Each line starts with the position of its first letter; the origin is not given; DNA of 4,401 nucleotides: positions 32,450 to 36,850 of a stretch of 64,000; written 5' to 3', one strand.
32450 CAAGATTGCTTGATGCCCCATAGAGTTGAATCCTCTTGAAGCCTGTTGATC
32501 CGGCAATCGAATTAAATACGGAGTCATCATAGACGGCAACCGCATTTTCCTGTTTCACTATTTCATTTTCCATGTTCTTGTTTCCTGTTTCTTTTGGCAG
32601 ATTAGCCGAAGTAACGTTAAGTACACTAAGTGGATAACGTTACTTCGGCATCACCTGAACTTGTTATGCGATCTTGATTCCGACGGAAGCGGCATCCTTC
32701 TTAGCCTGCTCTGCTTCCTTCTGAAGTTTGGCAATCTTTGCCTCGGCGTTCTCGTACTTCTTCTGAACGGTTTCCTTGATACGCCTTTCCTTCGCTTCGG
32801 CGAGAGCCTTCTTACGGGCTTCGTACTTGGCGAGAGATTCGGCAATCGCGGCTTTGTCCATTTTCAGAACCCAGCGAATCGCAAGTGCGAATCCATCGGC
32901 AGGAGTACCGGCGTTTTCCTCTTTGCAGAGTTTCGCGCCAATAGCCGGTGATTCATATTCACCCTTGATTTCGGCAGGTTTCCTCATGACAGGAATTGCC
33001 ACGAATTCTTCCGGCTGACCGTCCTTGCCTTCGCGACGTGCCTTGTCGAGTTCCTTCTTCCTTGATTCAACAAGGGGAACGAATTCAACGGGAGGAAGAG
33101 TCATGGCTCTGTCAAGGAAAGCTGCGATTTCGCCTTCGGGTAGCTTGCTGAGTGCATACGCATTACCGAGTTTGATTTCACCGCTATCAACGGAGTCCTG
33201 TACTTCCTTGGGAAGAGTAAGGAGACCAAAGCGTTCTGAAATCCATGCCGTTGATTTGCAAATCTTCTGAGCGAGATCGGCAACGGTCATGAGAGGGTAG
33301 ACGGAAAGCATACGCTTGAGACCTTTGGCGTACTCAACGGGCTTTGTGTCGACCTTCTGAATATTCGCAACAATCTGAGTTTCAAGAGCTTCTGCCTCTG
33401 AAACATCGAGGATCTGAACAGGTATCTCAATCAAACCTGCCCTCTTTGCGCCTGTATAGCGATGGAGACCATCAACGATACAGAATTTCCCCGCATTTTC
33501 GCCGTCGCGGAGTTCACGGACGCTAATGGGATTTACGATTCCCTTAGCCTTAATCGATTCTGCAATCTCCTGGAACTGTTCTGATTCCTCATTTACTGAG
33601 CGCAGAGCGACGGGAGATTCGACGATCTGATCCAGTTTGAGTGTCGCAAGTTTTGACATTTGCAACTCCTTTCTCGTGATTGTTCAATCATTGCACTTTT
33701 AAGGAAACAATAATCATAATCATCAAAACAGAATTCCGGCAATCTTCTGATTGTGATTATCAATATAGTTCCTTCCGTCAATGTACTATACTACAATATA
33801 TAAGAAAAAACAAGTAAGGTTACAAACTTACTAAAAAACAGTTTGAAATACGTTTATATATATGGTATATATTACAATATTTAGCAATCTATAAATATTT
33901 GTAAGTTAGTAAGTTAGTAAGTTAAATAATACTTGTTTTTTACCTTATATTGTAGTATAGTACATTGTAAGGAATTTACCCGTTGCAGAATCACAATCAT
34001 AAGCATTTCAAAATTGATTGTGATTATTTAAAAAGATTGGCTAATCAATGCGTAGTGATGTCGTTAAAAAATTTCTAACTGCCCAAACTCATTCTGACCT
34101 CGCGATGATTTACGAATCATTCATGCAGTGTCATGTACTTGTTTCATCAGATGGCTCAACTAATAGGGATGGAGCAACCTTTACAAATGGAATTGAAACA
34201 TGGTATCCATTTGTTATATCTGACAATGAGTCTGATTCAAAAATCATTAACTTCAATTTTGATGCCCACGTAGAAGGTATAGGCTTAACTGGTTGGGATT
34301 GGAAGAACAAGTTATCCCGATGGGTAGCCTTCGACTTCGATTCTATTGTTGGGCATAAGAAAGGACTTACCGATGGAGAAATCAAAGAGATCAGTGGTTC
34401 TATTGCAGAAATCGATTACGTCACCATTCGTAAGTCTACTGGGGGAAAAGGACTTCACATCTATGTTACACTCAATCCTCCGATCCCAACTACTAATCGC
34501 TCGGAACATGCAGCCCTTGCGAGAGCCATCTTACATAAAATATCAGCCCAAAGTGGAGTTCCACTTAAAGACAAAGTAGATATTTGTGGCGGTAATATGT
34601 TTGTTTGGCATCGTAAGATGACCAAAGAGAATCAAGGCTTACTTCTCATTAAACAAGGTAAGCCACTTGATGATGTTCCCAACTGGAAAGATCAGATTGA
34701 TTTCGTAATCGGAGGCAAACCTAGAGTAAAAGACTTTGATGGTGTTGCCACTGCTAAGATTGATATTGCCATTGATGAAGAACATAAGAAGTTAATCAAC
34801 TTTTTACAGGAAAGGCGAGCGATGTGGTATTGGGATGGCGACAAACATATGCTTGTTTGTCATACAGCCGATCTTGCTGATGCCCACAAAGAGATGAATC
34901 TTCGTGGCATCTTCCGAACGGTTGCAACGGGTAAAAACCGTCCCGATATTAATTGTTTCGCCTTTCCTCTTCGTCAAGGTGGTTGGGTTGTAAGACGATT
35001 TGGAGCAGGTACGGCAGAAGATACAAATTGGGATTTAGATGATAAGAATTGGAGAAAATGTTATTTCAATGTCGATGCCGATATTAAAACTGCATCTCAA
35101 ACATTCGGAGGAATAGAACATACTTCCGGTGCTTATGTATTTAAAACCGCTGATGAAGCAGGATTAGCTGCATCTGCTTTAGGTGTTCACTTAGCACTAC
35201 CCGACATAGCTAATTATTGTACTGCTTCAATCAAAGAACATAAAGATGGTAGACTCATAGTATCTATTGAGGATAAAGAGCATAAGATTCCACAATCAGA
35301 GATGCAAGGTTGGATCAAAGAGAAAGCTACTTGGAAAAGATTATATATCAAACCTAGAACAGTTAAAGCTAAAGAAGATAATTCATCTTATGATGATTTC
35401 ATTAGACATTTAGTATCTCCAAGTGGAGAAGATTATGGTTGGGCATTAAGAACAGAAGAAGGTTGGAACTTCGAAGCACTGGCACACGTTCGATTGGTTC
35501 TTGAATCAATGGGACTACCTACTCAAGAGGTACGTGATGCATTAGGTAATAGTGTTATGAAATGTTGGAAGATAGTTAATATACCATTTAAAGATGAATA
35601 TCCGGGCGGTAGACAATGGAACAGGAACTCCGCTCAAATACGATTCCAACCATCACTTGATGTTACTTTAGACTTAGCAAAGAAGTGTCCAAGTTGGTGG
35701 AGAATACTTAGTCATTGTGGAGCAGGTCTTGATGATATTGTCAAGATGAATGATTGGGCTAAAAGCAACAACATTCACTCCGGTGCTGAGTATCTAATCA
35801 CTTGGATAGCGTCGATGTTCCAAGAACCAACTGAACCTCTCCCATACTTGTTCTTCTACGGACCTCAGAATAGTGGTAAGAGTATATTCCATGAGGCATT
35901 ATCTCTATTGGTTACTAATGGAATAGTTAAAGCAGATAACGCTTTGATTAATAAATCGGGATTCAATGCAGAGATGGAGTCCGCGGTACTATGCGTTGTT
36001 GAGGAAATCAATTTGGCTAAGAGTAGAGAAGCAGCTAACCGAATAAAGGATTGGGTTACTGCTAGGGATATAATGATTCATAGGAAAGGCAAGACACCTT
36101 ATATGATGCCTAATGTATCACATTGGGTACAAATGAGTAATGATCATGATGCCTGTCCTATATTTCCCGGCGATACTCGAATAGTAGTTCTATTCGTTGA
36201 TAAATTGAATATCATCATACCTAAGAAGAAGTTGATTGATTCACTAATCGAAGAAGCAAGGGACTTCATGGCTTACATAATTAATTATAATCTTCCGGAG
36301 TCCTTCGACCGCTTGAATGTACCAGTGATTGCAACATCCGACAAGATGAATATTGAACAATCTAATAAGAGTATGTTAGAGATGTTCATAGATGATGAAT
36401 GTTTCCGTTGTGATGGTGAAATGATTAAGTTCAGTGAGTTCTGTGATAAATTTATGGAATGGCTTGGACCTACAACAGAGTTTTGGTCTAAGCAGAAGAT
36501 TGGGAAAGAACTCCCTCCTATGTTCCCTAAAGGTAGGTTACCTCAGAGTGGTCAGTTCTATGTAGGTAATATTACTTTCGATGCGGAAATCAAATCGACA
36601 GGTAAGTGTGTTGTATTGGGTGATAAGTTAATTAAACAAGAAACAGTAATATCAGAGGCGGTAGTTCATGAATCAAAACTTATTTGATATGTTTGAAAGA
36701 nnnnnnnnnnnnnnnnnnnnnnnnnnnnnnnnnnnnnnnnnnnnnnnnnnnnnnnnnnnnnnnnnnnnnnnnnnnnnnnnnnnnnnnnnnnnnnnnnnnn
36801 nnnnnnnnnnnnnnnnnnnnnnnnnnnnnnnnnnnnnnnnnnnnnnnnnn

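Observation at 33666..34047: Origin-like centre between the divergent promoters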

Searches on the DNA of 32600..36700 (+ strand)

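Call 6: search_dna_similar(query=window:32600-36700:+, collection=phages, mode=near, max_rows=30)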
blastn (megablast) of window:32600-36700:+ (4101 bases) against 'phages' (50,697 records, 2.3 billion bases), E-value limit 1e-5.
No match.

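Call 31: search_rna_families(source=window, start=33400, end=34300, threshold=evalue, max_evalue=1)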
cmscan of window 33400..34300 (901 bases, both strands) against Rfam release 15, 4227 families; matches with E-value up to 1: 0.
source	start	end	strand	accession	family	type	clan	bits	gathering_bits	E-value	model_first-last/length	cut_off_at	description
